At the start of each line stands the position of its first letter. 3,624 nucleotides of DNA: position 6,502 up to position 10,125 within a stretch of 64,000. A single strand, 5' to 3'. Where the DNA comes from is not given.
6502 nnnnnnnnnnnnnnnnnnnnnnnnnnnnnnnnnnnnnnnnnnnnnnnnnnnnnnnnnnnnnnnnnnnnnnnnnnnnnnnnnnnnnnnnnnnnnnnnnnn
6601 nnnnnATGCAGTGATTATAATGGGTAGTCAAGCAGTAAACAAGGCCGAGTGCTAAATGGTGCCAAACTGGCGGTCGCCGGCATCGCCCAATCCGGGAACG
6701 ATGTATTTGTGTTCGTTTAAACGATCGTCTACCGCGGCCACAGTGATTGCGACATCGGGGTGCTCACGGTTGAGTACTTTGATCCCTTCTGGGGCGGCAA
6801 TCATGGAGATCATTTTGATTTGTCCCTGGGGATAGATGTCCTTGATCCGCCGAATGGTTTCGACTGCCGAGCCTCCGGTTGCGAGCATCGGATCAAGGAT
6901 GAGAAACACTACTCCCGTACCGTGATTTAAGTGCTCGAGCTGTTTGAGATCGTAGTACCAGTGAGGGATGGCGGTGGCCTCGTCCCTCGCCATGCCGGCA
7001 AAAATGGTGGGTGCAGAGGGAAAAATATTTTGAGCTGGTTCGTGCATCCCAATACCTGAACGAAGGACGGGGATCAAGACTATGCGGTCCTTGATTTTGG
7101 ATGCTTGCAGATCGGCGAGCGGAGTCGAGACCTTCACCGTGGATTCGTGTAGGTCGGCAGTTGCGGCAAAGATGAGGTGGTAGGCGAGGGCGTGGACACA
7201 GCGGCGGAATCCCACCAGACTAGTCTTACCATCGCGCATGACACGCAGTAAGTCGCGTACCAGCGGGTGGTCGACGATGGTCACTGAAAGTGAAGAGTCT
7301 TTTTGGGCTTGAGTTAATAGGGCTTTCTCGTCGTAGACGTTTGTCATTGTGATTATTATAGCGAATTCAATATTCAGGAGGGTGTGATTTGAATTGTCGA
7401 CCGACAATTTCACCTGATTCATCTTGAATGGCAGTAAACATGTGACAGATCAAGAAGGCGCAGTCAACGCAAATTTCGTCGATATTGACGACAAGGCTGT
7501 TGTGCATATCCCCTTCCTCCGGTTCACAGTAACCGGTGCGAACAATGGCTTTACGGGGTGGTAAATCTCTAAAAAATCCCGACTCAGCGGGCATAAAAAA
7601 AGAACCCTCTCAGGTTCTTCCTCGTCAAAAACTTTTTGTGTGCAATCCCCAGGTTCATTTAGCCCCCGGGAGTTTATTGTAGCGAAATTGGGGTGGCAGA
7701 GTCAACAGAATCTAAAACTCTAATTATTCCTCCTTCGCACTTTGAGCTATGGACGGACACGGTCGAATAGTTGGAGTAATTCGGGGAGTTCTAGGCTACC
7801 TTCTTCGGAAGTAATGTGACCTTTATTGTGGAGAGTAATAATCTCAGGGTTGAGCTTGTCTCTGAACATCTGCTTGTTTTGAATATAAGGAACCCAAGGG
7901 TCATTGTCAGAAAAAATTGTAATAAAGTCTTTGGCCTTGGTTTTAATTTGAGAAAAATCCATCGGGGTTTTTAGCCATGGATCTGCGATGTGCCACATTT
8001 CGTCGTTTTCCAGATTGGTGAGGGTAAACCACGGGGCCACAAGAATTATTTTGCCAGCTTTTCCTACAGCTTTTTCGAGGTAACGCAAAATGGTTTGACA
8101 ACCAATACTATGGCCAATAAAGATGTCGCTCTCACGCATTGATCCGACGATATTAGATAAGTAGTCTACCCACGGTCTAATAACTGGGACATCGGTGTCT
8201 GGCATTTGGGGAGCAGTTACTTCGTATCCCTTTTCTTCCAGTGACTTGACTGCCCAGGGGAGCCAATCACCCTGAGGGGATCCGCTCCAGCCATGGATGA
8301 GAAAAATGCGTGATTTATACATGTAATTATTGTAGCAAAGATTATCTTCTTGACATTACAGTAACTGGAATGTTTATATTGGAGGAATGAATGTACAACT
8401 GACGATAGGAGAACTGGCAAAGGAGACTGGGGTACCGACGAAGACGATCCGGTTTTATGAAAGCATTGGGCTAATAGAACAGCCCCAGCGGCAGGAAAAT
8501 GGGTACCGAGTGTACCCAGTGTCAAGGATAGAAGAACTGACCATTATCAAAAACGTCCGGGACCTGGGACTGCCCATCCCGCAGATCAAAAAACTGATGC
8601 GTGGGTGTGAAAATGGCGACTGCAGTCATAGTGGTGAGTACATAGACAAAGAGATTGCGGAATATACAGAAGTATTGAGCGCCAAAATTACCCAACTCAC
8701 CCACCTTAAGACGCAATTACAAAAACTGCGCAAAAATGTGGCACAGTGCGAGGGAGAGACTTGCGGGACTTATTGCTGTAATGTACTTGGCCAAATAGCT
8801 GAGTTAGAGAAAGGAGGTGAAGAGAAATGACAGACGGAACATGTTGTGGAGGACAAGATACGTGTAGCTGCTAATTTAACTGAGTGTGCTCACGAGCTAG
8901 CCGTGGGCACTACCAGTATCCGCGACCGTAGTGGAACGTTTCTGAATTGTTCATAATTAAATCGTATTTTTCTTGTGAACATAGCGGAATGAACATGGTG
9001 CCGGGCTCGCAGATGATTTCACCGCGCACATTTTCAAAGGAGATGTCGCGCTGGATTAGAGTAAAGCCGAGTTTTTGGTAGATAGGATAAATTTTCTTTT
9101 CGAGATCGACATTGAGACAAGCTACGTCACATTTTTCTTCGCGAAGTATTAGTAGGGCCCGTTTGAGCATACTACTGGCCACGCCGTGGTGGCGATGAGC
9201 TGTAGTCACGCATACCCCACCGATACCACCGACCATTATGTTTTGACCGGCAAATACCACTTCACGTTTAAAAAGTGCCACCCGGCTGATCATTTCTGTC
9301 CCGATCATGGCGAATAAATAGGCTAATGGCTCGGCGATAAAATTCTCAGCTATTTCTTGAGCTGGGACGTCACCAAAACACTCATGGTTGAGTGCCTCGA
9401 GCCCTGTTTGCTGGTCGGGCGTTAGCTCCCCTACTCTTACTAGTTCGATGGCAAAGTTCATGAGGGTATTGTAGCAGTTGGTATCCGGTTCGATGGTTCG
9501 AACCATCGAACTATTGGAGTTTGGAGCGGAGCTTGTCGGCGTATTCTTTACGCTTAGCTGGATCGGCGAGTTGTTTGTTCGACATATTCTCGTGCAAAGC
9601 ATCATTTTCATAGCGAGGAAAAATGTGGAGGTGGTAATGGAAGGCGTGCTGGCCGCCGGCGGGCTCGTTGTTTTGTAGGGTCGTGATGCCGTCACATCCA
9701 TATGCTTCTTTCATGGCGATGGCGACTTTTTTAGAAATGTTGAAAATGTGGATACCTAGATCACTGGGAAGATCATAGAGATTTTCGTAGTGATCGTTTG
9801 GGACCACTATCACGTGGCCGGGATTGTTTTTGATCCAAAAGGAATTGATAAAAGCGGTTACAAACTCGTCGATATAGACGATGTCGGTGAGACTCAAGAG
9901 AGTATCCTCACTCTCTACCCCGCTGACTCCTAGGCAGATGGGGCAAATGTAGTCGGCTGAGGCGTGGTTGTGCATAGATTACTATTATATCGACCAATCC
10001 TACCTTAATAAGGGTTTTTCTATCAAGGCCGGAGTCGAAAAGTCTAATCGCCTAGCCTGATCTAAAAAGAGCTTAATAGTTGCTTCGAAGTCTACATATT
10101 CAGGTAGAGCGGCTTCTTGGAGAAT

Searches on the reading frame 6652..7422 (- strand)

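Call 58: search_protein_families(library=pfam, proteins=[window:6652-7422:-], max_evalue=0.001)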
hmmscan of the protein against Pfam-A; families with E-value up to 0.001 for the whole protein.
window:6652-7422:- (256 aa): 2 families
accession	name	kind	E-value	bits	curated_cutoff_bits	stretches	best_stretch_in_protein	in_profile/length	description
PF14681.12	UPRTase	-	2.5e-56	190.9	27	1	50-255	2-206/206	Uracil phosphoribosyltransferase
PF00156.33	Pribosyltran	-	0.00017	21.3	26.3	1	113-216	30-132/158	Phosphoribosyl transferase domain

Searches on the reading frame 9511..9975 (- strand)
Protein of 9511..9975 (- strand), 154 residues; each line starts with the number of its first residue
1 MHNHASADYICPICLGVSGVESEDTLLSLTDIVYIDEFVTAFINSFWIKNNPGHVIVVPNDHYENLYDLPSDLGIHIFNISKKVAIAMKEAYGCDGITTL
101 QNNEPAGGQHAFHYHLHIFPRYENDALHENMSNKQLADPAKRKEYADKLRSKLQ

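Call 58: search_protein_families(library=pfam, proteins=[window:9511-9975:-], max_evalue=0.001)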
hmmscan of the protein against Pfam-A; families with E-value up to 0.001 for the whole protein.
window:9511-9975:- (154 aa): 1 family
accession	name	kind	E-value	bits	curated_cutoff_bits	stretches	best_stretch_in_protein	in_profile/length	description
PF01230.28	HIT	-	4.8e-16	59.6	21.5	1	31-123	7-97/98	HIT domain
